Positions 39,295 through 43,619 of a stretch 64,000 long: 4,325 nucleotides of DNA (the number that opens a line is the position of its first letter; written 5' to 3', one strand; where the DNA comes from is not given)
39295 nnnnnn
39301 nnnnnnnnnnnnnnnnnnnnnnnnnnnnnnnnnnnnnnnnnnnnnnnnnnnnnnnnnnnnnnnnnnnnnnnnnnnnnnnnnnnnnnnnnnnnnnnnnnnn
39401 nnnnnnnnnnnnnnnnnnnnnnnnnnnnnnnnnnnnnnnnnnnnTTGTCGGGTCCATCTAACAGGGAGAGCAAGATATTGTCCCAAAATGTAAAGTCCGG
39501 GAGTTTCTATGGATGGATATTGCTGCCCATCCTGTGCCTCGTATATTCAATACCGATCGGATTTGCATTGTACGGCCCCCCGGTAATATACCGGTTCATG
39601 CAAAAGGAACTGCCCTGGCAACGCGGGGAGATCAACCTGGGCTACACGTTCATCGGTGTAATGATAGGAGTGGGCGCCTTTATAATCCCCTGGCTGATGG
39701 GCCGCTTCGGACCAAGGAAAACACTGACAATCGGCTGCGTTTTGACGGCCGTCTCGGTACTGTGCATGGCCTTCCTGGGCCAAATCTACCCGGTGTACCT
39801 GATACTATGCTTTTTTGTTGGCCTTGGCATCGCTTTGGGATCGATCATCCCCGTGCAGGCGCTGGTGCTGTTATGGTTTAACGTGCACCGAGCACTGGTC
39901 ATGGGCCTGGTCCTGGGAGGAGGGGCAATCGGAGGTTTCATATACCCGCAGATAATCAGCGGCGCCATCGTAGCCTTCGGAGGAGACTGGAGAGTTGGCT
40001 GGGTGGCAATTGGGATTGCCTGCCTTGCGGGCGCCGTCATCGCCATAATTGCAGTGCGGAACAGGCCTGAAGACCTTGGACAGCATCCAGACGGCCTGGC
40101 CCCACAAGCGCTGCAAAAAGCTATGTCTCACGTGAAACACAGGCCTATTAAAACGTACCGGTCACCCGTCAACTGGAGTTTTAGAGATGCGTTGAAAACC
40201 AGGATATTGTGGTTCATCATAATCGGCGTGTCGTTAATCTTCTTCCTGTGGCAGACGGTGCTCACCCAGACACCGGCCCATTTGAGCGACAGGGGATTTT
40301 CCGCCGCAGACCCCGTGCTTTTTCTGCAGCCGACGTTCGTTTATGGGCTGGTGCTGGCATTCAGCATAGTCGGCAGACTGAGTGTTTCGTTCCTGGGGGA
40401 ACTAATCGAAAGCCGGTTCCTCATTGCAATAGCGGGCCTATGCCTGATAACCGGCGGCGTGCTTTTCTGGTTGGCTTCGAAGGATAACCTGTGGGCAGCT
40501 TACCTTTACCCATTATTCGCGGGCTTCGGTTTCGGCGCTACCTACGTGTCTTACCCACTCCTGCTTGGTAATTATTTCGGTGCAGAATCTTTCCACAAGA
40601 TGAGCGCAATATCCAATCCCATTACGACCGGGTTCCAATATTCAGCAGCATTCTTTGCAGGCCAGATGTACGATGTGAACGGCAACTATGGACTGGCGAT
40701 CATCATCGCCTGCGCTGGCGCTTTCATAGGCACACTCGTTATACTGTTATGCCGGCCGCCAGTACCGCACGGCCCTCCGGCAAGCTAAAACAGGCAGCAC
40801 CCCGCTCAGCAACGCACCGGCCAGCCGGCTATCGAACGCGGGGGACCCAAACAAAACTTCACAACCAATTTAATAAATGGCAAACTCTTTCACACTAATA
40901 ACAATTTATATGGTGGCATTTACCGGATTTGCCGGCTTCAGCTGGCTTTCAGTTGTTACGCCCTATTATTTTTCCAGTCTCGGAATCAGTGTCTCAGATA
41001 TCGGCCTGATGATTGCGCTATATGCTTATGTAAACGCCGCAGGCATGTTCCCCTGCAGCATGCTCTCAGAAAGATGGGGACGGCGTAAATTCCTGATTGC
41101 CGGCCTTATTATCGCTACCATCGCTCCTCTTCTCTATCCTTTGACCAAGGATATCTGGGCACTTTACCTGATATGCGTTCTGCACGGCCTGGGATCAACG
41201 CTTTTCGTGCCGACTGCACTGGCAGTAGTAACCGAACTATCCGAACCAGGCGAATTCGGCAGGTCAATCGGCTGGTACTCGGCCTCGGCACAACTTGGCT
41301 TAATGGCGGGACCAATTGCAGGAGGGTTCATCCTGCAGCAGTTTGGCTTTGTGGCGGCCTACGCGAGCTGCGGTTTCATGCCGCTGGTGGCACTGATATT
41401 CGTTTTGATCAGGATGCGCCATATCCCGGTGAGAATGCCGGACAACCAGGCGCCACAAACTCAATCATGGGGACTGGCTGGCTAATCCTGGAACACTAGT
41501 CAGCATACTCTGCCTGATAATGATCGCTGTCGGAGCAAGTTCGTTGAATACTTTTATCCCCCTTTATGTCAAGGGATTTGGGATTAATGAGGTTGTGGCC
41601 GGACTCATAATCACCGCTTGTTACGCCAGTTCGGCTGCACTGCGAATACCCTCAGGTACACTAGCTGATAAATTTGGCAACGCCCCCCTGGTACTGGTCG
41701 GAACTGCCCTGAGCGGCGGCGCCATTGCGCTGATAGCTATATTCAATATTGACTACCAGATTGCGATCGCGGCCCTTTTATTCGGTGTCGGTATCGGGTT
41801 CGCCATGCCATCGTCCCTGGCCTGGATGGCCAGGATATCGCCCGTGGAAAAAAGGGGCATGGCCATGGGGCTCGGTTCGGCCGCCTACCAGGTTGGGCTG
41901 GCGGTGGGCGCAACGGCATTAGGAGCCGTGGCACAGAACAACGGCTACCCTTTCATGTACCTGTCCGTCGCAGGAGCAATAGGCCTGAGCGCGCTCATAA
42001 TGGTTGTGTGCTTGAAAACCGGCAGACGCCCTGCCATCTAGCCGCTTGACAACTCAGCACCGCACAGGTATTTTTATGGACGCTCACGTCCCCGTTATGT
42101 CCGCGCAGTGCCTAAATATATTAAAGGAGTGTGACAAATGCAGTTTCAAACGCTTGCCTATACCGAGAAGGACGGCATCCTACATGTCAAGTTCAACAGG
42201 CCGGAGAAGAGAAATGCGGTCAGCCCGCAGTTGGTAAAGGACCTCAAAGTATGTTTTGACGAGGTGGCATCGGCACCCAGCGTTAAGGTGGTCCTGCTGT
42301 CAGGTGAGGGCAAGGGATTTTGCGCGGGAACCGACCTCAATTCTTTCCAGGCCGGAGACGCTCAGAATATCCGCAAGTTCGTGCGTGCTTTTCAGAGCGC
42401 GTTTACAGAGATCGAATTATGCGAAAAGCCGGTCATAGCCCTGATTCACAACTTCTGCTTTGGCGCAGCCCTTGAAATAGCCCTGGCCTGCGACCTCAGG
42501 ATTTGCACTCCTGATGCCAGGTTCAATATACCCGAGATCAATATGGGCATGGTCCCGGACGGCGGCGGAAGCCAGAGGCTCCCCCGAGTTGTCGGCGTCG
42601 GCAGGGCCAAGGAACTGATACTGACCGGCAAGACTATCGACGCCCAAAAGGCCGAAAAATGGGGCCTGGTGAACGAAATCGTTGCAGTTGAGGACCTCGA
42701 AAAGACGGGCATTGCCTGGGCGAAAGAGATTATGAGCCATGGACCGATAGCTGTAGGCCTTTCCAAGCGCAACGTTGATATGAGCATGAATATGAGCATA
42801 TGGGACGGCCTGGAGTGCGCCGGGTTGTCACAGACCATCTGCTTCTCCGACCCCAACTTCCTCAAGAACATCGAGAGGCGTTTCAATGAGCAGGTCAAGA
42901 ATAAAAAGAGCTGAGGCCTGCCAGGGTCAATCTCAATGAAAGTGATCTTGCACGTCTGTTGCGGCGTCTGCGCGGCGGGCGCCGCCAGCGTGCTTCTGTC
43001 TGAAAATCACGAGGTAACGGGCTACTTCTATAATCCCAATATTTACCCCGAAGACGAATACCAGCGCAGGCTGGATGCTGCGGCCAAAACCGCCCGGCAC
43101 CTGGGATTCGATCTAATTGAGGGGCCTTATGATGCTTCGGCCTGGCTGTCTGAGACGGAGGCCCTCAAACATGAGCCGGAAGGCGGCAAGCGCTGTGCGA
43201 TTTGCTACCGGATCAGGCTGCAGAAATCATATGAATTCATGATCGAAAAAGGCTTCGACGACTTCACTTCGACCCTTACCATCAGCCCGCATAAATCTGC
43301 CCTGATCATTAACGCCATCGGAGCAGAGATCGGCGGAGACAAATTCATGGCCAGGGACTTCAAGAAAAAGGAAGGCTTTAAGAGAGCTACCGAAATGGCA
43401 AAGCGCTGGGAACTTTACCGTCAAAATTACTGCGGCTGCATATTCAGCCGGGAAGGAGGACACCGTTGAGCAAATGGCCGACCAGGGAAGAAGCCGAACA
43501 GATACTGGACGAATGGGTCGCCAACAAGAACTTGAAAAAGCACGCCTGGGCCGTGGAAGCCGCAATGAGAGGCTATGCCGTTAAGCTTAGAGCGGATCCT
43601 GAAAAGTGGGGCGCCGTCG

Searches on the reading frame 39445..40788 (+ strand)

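Call 39: search_protein_families(library=pfam, proteins=[window:39445-40788:+], max_evalue=0.001)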
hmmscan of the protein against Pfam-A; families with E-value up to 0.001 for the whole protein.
window:39445-40788:+ (447 aa): 2 families
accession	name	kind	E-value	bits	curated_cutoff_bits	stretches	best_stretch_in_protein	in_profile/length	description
PF07690.21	MFS_1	-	5.4e-35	121.4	33.4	1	38-391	10-336/347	Major Facilitator Superfamily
PF00083.30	Sugar_tr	-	2.4e-06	27.2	22.3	1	67-134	50-121/452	Sugar (and other) transporter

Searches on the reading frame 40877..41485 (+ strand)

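Call 39: search_protein_families(library=pfam, proteins=[window:40877-41485:+], max_evalue=0.001)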
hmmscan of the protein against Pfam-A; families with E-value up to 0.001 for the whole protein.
window:40877-41485:+ (202 aa): 4 families
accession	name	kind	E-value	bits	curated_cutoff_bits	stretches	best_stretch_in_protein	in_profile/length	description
PF07690.21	MFS_1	-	8.7e-34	117.4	33.4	1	11-186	2-179/347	Major Facilitator Superfamily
PF05977.19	MFS_3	-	4e-07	29.3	27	1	53-182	51-191/524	Transmembrane secretion effector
PF00083.30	Sugar_tr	-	4.1e-06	26.4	22.3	1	38-171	44-183/452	Sugar (and other) transporter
PF12832.13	MFS_1_like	-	2.5e-05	23.9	25.2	1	18-162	223-371/373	MFS_1 like family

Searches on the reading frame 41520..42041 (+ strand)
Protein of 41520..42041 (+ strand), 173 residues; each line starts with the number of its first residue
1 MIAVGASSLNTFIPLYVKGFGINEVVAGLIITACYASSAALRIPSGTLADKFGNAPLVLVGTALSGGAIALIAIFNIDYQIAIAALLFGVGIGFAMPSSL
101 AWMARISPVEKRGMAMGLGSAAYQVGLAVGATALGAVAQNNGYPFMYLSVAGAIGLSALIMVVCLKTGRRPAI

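Call 39: search_protein_families(library=pfam, proteins=[window:41520-42041:+], max_evalue=0.001)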
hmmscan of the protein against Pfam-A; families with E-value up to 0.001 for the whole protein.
window:41520-42041:+ (173 aa): 3 families
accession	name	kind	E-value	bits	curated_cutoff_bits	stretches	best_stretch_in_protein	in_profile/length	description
PF07690.21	MFS_1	-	1.1e-24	87.5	33.4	1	3-168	9-175/347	Major Facilitator Superfamily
PF12832.13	MFS_1_like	-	0.00011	21.8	25.2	1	7-147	229-371/373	MFS_1 like family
PF00083.30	Sugar_tr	-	0.00069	19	22.3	1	25-148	46-175/452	Sugar (and other) transporter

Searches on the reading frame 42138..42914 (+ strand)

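Call 39: search_protein_families(library=pfam, proteins=[window:42138-42914:+], max_evalue=0.001)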
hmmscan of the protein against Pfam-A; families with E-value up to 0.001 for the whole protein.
window:42138-42914:+ (258 aa): 2 families
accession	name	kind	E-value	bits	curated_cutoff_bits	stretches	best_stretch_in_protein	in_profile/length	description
PF00378.25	ECH_1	-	1.4e-52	179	27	1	10-219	2-211/251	Enoyl-CoA hydratase/isomerase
PF16113.10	ECH_2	-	9.8e-32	111.2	27.2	1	16-189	3-179/335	Enoyl-CoA hydratase/isomerase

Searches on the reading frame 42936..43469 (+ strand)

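Call 39: search_protein_families(library=pfam, proteins=[window:42936-43469:+], max_evalue=0.001)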
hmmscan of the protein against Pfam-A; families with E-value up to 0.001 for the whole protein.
window:42936-43469:+ (177 aa): 1 family
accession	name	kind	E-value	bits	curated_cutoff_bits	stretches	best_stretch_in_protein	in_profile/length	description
PF02677.20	QueH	-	4.7e-60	203.1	23.5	1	3-173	1-174/175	Epoxyqueuosine reductase QueH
